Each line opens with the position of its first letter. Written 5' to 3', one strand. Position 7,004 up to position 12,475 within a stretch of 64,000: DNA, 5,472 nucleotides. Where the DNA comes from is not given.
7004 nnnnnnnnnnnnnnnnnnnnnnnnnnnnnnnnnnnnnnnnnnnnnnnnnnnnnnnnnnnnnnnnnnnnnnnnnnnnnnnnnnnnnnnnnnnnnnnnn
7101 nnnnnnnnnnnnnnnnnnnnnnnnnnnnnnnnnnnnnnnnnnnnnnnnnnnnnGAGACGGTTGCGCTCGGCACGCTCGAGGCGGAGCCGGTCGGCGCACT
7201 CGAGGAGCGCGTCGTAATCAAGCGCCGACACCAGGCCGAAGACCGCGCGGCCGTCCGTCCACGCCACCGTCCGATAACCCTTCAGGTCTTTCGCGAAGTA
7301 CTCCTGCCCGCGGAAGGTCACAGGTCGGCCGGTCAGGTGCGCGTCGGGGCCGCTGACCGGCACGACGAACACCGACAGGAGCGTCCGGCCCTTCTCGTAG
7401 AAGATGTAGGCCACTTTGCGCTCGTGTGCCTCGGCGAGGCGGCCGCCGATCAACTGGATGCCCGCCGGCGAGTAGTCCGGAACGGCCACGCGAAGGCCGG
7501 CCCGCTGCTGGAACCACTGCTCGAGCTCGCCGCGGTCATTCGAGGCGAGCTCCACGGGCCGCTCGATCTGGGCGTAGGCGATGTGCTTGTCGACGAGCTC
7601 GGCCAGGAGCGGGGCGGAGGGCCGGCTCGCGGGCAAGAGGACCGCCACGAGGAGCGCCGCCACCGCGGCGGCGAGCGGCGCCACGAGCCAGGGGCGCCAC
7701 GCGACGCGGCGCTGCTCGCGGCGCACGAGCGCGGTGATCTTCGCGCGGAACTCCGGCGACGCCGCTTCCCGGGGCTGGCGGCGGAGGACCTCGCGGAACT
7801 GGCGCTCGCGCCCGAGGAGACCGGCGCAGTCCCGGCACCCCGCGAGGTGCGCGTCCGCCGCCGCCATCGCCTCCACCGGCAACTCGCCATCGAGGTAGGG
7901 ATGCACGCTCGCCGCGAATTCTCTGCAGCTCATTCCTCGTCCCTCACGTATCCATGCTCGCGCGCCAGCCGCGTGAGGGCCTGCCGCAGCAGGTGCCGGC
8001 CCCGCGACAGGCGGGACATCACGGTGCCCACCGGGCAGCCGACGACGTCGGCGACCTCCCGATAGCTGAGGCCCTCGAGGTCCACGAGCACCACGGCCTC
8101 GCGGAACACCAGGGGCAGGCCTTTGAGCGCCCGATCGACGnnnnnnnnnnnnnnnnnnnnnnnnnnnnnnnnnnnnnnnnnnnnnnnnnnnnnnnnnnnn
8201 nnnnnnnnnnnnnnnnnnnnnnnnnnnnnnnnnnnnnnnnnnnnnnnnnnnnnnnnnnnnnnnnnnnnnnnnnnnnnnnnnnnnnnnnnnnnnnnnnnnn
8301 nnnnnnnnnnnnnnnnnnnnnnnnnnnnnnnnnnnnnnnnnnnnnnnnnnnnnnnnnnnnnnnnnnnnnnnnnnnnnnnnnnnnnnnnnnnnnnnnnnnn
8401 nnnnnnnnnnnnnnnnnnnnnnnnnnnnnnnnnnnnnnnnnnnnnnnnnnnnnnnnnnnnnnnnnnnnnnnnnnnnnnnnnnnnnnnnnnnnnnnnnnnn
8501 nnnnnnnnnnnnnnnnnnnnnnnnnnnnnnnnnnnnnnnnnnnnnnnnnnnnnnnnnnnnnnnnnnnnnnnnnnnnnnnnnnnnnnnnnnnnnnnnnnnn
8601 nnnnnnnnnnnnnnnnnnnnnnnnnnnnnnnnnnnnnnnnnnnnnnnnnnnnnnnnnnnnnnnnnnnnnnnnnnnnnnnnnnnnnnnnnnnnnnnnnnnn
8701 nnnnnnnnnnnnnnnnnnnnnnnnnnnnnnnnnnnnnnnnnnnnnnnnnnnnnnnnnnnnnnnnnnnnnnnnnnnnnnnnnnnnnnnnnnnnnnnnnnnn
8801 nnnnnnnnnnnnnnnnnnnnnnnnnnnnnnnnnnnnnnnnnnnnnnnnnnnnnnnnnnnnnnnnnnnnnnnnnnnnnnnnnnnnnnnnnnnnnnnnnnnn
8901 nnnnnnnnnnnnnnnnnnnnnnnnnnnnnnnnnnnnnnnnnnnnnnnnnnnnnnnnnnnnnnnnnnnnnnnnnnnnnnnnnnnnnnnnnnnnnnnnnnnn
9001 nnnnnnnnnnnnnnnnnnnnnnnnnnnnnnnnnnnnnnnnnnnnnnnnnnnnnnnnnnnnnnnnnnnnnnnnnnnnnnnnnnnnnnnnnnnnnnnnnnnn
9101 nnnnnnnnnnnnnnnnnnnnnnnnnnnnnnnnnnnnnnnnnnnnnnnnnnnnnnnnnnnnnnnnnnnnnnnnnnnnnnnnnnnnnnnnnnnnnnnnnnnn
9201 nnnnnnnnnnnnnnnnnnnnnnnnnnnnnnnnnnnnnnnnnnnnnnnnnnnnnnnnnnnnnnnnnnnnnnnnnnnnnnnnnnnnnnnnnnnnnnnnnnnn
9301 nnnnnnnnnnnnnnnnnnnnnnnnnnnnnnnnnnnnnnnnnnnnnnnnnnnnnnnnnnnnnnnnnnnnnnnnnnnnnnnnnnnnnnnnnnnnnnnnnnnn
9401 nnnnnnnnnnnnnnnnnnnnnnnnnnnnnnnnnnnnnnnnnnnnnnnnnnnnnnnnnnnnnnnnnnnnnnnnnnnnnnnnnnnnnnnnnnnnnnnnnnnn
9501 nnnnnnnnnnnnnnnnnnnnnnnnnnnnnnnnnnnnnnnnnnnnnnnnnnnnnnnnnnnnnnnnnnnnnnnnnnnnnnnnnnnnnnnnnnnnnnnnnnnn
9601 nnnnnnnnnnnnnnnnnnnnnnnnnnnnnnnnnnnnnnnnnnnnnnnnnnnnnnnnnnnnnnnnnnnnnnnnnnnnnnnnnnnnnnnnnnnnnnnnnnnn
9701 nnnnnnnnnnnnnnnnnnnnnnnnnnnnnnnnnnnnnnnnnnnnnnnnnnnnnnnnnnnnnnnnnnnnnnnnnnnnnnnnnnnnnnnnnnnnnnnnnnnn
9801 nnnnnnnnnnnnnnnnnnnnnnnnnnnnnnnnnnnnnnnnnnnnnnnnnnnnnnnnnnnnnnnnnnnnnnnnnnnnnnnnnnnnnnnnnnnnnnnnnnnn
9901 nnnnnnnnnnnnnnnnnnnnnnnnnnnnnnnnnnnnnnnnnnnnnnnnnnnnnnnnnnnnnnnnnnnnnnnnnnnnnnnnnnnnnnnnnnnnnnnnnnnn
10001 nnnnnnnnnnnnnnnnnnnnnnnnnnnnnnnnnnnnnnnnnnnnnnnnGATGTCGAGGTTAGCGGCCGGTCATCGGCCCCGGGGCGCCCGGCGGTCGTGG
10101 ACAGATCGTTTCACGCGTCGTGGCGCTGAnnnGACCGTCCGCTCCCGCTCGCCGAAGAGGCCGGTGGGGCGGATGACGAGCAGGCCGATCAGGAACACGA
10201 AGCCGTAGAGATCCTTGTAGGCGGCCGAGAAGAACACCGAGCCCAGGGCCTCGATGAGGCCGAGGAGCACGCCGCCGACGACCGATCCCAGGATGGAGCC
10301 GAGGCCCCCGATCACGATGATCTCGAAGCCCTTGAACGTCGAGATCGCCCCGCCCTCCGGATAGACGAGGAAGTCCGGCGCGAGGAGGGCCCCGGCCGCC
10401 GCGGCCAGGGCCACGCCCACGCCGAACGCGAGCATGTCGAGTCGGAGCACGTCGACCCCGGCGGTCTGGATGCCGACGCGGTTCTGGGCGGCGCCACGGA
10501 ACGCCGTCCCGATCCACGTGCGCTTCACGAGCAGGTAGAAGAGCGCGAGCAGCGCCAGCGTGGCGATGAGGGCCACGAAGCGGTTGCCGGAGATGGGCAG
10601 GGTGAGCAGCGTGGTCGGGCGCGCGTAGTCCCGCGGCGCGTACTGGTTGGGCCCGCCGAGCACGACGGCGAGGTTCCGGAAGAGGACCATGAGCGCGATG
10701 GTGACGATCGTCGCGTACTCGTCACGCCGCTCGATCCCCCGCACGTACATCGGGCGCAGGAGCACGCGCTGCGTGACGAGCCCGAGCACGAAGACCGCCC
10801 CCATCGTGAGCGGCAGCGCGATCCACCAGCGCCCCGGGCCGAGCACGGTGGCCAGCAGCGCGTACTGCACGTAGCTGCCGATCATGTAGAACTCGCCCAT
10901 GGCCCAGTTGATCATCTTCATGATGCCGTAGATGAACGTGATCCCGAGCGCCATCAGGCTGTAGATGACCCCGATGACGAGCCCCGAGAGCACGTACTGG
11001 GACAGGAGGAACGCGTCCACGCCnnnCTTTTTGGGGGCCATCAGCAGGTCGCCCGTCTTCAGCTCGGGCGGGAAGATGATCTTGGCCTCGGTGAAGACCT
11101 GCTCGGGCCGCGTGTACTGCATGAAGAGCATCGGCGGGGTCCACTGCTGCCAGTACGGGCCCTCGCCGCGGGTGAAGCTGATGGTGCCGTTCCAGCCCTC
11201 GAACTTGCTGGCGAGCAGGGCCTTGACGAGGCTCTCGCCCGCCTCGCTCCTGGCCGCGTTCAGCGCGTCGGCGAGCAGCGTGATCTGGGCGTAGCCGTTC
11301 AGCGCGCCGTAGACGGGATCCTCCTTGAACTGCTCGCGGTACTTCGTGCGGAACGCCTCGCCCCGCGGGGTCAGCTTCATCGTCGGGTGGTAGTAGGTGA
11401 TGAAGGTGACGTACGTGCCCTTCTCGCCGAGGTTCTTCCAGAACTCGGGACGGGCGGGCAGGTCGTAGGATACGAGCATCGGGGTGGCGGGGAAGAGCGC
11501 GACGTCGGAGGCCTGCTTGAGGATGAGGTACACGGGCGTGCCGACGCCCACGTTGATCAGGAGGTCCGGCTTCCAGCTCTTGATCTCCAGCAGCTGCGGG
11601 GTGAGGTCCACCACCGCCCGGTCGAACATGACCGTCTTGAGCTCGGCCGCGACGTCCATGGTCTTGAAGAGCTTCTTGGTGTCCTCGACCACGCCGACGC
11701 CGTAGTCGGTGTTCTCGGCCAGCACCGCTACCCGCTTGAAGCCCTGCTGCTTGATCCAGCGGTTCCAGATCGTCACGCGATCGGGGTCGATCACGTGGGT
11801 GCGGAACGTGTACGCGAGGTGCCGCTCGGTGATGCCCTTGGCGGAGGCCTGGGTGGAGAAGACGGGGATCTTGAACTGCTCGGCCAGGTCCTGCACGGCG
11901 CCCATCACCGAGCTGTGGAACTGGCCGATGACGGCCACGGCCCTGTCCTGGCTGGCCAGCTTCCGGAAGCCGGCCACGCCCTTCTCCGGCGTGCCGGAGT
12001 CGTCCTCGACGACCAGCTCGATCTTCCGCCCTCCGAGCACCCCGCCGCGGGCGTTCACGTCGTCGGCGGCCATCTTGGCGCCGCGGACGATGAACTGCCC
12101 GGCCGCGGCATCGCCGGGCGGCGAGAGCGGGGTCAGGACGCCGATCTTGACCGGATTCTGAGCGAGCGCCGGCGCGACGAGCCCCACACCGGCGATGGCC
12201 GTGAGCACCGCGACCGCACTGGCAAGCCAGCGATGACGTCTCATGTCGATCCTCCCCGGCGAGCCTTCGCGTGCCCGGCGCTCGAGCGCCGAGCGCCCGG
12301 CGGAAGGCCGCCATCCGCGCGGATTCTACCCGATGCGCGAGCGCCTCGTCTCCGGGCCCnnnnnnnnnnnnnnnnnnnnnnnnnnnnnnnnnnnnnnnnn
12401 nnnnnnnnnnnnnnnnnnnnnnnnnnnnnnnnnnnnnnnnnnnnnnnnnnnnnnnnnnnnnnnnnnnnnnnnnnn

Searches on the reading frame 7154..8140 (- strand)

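Call 30: search_protein_families(library=ncbifam, proteins=[window:7154-8140:-], max_evalue=0.00001)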
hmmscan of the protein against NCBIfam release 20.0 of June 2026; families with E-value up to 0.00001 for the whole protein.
window:7154-8140:- (329 aa): 1 family
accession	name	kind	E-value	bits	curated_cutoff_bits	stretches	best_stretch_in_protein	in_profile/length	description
TIGR03988.1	antisig_RsrA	equivalog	1.9e-12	47.1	62.5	1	71-143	1-74/77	mycothiol system anti-sigma-R factor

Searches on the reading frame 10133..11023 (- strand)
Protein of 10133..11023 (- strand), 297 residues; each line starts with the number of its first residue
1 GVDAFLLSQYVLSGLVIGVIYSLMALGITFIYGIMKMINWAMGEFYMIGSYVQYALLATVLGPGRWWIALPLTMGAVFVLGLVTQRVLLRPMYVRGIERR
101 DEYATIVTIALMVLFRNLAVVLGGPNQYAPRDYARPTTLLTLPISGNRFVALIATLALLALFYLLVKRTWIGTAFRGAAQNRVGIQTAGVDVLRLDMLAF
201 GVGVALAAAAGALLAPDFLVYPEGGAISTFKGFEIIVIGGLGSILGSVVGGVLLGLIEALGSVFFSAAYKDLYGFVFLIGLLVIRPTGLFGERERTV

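Call 30: search_protein_families(library=ncbifam, proteins=[window:10133-11023:-], max_evalue=0.00001)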
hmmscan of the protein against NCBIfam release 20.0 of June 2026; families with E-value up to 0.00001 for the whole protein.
window:10133-11023:- (297 aa): 4 families
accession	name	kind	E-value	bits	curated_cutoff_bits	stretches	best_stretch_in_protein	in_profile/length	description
TIGR03409.1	urea_trans_UrtB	equivalog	1.2e-39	136.7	250.3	1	10-295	3-291/291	urea ABC transporter permease subunit UrtB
NF008011.0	PRK10740.1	equivalog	4e-32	112.1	379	1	8-294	9-304/308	high-affinity branched-chain amino acid ABC transporter permease LivH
TIGR03622.1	urea_t_UrtB_arc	equivalog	6.1e-23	81.5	374.25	1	22-289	15-276/284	urea ABC transporter, permease protein UrtB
NF008450.0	PRK11301.1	subfamily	6.8e-11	42.2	366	0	152-291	266-407/418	high-affinity branched-chain amino acid ABC transporter permease LivM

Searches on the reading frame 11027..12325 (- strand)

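Call 30: search_protein_families(library=ncbifam, proteins=[window:11027-12325:-], max_evalue=0.00001)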
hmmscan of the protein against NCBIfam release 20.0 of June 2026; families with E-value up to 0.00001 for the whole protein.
window:11027-12325:- (433 aa): 3 families
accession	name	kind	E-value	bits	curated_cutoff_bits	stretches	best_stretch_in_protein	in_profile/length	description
NF011933.0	PRK15404.1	subfamily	9.4e-23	80.9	477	1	40-385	9-345/370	high-affinity branched-chain amino acid ABC transporter substrate-binding protein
TIGR03669.1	urea_ABC_arch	equivalog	8.6e-11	41.4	494.8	1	60-370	2-305/375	urea ABC transporter substrate-binding protein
TIGR03407.1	urea_ABC_UrtA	exception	1.5e-09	37.2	492.75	1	59-385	1-324/361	urea ABC transporter substrate-binding protein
